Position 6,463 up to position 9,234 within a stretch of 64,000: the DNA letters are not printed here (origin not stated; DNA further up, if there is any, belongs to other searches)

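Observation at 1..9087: Head-to-tail array of four paralogous secreted HEAT + PQQ-propeller proteins with conserved spacers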

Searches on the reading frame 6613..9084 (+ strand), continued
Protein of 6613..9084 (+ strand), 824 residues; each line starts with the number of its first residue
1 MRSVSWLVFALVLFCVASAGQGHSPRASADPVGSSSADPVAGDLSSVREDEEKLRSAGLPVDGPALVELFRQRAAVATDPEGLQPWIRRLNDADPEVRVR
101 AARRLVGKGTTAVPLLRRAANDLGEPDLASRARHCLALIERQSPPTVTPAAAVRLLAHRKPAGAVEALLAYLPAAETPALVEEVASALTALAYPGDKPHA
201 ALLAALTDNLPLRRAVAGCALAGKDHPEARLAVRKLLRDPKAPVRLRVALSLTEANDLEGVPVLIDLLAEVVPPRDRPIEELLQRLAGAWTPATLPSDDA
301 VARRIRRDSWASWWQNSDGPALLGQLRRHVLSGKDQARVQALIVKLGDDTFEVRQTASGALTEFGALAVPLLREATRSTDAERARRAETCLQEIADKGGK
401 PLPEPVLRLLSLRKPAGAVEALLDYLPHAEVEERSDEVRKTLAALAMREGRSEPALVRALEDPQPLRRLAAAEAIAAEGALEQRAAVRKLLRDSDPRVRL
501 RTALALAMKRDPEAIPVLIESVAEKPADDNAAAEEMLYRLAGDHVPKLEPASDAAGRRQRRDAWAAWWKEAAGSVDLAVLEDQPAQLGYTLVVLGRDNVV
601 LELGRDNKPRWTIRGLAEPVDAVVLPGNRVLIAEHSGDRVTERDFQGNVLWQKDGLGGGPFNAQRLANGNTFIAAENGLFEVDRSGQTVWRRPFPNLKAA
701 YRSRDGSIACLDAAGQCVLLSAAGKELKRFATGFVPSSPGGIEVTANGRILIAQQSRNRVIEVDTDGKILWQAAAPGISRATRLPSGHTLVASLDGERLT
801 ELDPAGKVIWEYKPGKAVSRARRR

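Call 18: find_related_loci(query=A1, collection=genome_contigs, flank=10000)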
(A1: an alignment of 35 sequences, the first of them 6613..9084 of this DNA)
Query A1 (824 aa) in genome_contigs; peptide patterns used: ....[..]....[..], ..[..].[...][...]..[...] (x = any residue, [..] = any of these).
595 stretches matched a pattern (row limit reached: there are more); 316 encode a relative of the query (tblastn E <= 1e-3); the best 80 are kept; 80 distinct loci.
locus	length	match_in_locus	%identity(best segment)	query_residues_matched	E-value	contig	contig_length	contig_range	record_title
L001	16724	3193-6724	45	2-824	0e+0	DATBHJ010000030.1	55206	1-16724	MAG TPA_asm: Gemmataceae bacterium isolate SMAG_U3862 k141_2845287, whole genome shotgun sequence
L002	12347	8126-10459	48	48-824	0e+0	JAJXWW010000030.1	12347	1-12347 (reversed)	MAG: Planctomycetota bacterium isolate BP6.bin110 NODE_8538_length_12347_cov_3.054419, whole genome shotgun sequence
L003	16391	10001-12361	46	40-824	0e+0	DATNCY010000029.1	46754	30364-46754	MAG TPA_asm: Gemmataceae bacterium isolate SMAG_U11228 k141_3480428, whole genome shotgun sequence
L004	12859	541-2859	46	48-818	0e+0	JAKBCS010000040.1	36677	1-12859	MAG: Planctomycetota bacterium isolate ZJ7.bin48 NODE_897_length_36677_cov_8.951874, whole genome shotgun sequence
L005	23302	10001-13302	48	48-811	0e+0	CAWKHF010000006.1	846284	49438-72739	MAG: uncultured Planctomycetota bacterium isolate MFD09603.bin.2.73 genome assembly, contig: contig_18064, whole genome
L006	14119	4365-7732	47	40-813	0e+0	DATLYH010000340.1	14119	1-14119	MAG TPA_asm: Gemmataceae bacterium isolate SMAG_U13267 k141_156306, whole genome shotgun sequence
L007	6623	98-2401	48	51-813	0e+0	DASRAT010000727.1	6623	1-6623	MAG TPA_asm: Gemmataceae bacterium isolate SMAG_U11125 k141_4265172, whole genome shotgun sequence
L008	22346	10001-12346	43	50-824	0e+0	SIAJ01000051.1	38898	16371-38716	MAG: Gemmataceae bacterium isolate Baikal-deep-G171 BACOMB-C4430, whole genome shotgun sequence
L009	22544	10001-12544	43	50-813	7e-176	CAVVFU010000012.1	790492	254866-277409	MAG: uncultured Gemmataceae bacterium isolate MFD01716.bin.3.101 genome assembly, contig: contig_53495, whole genome sho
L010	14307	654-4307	43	51-822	3e-172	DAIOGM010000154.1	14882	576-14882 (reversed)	MAG TPA_asm: Gemmataceae bacterium isolate CTOTU25972 NODE_1091_length_14882_cov_4.093343, whole genome shotgun sequence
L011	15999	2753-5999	45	43-813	8e-172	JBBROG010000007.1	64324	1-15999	MAG: Gemmatales bacterium isolate La1_metabat2.252 LA1C_B2.252_k141_25655L_64324_cov_15.7002, whole genome shotgun seque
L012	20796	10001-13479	46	48-815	5e-172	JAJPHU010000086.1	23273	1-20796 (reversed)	MAG: Planctomycetota bacterium isolate Centralia_MAG_199 k107_18508410, whole genome shotgun sequence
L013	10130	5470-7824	42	50-824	2e-169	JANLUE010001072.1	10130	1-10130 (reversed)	MAG: Gemmataceae bacterium isolate OTE_25_concoct_364 OTE_25_k141_2795929, whole genome shotgun sequence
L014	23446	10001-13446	43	32-824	6e-168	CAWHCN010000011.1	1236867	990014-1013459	MAG: uncultured Planctomycetota bacterium isolate MFD00731.bin.2.201 genome assembly, contig: contig_32939, whole genome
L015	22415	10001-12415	40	1-813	1e-159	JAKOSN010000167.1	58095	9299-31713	MAG: Planctomycetota bacterium isolate all_metabat.105_sub k201_742051, whole genome shotgun sequence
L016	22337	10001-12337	42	50-824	4e-178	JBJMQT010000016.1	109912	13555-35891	MAG: Gemmataceae bacterium isolate H3_18_all_fractions_metab_conc_21_57_12 k255_937405, whole genome shotgun sequence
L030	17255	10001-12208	36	43-813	1e-115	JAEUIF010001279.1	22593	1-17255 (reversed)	MAG: Planctomycetia bacterium isolate new MAG-36 k141_1203122, whole genome shotgun sequence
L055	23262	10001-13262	37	50-813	1e-84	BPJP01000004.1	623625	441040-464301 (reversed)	MAG: Gemmatales bacterium KatS3mg105 DNA, contig_13297, whole genome shotgun sequence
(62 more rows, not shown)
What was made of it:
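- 316 relatives were found in GTDB representatives (call 18).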

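Call 30: find_encoding_contigs(protein=P0001, flank=10000, max_places=2)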
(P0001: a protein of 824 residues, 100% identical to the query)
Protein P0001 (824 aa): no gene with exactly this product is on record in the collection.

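Call 31: find_encoding_contigs(protein=P0005, flank=10000, max_places=2)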
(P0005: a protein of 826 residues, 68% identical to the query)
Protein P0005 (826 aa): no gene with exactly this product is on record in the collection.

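Call 32: list_cluster_members(proteins=[P0001, P0002, P0007, P0013, P0063, P0003, P0005, P0009])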
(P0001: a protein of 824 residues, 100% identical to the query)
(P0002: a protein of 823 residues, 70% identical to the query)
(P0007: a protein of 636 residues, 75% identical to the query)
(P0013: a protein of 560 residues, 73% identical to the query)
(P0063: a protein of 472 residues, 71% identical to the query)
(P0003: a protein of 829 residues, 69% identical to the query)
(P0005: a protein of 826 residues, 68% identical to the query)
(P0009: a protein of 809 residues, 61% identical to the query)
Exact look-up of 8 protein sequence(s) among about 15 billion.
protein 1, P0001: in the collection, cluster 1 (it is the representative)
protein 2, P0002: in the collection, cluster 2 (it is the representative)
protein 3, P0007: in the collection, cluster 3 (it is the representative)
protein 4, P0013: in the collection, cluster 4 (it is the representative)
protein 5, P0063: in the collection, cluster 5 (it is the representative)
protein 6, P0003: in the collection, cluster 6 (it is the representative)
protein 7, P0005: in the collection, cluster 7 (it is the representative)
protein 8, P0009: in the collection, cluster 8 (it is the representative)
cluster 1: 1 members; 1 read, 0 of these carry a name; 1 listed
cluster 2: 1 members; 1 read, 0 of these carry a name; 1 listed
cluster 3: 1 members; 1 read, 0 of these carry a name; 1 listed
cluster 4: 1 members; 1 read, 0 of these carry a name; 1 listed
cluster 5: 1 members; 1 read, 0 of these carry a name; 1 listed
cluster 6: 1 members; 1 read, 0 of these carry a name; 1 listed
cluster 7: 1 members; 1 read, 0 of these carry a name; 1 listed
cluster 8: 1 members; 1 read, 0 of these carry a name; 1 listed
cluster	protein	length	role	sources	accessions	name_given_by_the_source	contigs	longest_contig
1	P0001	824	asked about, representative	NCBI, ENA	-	-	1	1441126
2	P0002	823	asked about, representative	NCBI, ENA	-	-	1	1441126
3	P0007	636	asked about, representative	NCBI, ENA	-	-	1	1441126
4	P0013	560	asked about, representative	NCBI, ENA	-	-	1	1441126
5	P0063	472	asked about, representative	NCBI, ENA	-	-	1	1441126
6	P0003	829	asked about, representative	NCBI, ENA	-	-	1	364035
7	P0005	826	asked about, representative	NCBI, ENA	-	-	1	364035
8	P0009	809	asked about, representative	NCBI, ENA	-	-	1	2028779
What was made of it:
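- Tried and rejected: Cluster look-up gave no accession or name (call 32).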

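Call 47: predict_structure(alignment_id=A3)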
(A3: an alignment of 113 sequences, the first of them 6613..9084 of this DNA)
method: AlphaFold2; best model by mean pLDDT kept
length: 824 residues; sequences in the alignment: 113
mean_pLDDT: 91.5   pTM: 0.79
mean pLDDT of the five models: 91.5, 89.2, 88.7, 88.5, 88.4
residues with pLDDT >= 90: 658; 70-90: 121; 50-70: 22; < 50: 23
segments of 3 or more residues with pLDDT < 50: 19-41
pLDDT, mean of each block of 10 residues (from residue 1): 75 67 37 39 76 90 95 82 94 95 90 93 93 92 69 96 97 91 96 96 98 97 93 98 97 96 98 93 94 92 96 97 97 96 98 98 95 96 97 90 94 97 94 90 94 96 96 94 93 96 95 97 83 88 86 90 97 93 76 96 92 97 92 98 97 97 91 97 95 96 94 97 95 86 91 96 96 96 91 96 94 96 92
secondary structure, 60 per line:
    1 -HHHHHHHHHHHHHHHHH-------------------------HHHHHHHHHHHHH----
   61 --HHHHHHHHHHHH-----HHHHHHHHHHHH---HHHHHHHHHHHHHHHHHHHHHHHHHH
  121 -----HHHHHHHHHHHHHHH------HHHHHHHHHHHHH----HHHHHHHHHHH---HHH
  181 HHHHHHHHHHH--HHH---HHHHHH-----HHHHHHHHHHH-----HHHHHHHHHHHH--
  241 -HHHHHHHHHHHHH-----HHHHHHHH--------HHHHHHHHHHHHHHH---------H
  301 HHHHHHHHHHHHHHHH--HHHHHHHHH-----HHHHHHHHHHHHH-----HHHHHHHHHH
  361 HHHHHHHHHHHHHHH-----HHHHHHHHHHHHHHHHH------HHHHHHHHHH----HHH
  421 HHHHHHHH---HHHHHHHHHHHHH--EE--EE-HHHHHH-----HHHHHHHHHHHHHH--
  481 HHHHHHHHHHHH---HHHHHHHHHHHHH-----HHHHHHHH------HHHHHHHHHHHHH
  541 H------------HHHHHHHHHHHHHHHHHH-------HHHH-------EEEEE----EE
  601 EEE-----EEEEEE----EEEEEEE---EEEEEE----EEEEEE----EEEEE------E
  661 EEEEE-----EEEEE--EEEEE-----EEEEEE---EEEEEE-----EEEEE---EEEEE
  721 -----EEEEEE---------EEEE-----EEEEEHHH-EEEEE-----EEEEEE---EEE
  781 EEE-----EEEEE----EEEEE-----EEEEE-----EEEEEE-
elements in order (helices of 4 or more, strands of 3 or more residues): H2-18 H44-56 H63-74 H80-91 H95-120 H126-140 H147-159 H164-174 H178-191 H200-205 H211-221 H227-238 H242-254 H260-267 H276-290 H300-316 H319-327 H333-345 H351-375 H381-397 H404-413 H418-428 H432-444 H454-459 H465-478 H481-492 H496-508 H514-521 H528-541 H554-571 H579-582 E590-594 E599-603 E609-614 E619-625 E629-634 E639-644 E649-653 E660-665 E671-675 E678-682 E688-693 E697-702 E708-712 E716-720 E726-731 E741-744 E750-754 E759-763 E769-774 E778-783 E789-793 E798-802 E808-812 E818-823
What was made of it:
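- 6613..9087 (+): Copy 4 (c4), intact, 824 aa. Its parts are: signal peptide at about 6613-6672; a disordered linker; HEAT module A at 6742-7602; HEAT module B at 7603-8367; and the six-bladed propeller at 8368-9084. The AF2 model has pLDDT 91.5 and pTM 0.79 (call 47).
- On HEAT_2 / PBS-type HEAT repeat proteins: Helices span residues 44-582 in the AF2 model (call 47).
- On BamB proper: There are 24 strands, which is six blades (call 47).
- On PQQ-dependent dehydrogenases: The propeller is ~235 aa with six blades (call 47).
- On PVC membrane-coat-like (MC) architecture: The order here is solenoid (44-582) then propeller (590-823) (call 47).
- On Arylsulfotransferase (ASST): The propeller is ~235 aa (call 47).
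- Closest known: PBS-lyase-type HEAT repeat proteins. Same: The model is an all-helical solenoid (call 47).
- Checked: The AlphaFold2 model (pLDDT 91.5) shows 24 strands, which is exactly six blades rather than 6-8 (call 47).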

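Call 49: fold_search(model_id=the predicted structure, library=pdb)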
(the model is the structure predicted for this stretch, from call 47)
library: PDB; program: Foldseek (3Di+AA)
matches with E <= 10: 1329; with E <= 0.001: 488
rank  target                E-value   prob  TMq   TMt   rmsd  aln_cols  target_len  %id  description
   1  6tji_A                1.1e-10  1.00  0.20  0.40   7.5       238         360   18  Crystal structure of the computationally designed Cake10 protein (released 2020-05-06)
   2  6tjh_A                1.9e-10  1.00  0.20  0.40   7.5       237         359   19  Crystal structure of the computationally designed Cake9 protein (released 2020-05-06)
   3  8prj                  2.3e-10  1.00  0.22  0.50   5.6       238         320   16  The structure of v31Bagel8 (released 2024-07-24)
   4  3no2                  5.7e-10  1.00  0.26  0.72   3.2       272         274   15  Crystal structure of a protein of unknown function (BACCAC_01654) from Bacteroides caccae at 1.35 A resolution (released 2010-07-28)
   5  6tjg                  6.5e-10  1.00  0.22  0.49   5.8       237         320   19  Crystal structure of the computationally designed Cake8 protein (released 2020-05-06)
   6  7pqh_A                1.3e-09  1.00  0.24  0.17  28.2       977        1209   10  Cryo-EM structure of Saccharomyces cerevisiae TOROID (TORC1 Organized in Inhibited Domains). (released 2023-01-18)
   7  5wbk_A                3.9e-09  1.00  0.23  0.18  25.6       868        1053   12  Crystal structure of the arabidopsis thaliana Raptor in complex with the TOS peptide of human S6K1 (released 2017-12-20)
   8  6tjf_A                4.8e-09  1.00  0.20  0.55   8.7       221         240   19  Crystal structure of the computationally designed Cake6 protein (released 2020-05-06)
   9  5wbi                  1.1e-08  1.00  0.23  0.18  25.4       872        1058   12  Crystal structure of the Arabidopsis thaliana Raptor (released 2017-12-20)
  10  7eq5_B                1.1e-08  1.00  0.21  0.42   5.9       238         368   16  Plant growth-promoting factor YxaL mutant from Bacillus velezensis - T175W/W215G (released 2022-01-12)
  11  7awz                  1.5e-08  1.00  0.22  0.51   4.8       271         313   15  Crystal structure of the computationally designed Scone-E protein (released 2021-01-13)
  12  7eq5_A                1.5e-08  1.00  0.21  0.41   5.7       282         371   15  Plant growth-promoting factor YxaL mutant from Bacillus velezensis - T175W/W215G (released 2022-01-12)
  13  7awy                  1.6e-08  1.00  0.22  0.49   5.9       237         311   16  Crystal structure of the computationally designed Scone-R protein (released 2021-01-13)
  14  7bid                  1.7e-08  1.00  0.24  0.64   3.7       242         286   16  Crystal structure of v31WRAP-T, a 7-bladed designer protein (released 2021-09-22)
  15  7dxn_B                1.7e-08  1.00  0.21  0.43   6.0       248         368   15  Plant growth-promoting factor YxaL from Bacillus velezensis (released 2022-01-19)
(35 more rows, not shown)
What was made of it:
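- Closest known: Six-bladed NHL / YWTD / PQQ_2-type beta-propellers. Same: Foldseek gives TM up to 0.72 (call 49).
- Foldseek also gives 3no2 with TM 0.72 and NHL domains with TM 0.6-0.64 (call 49).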
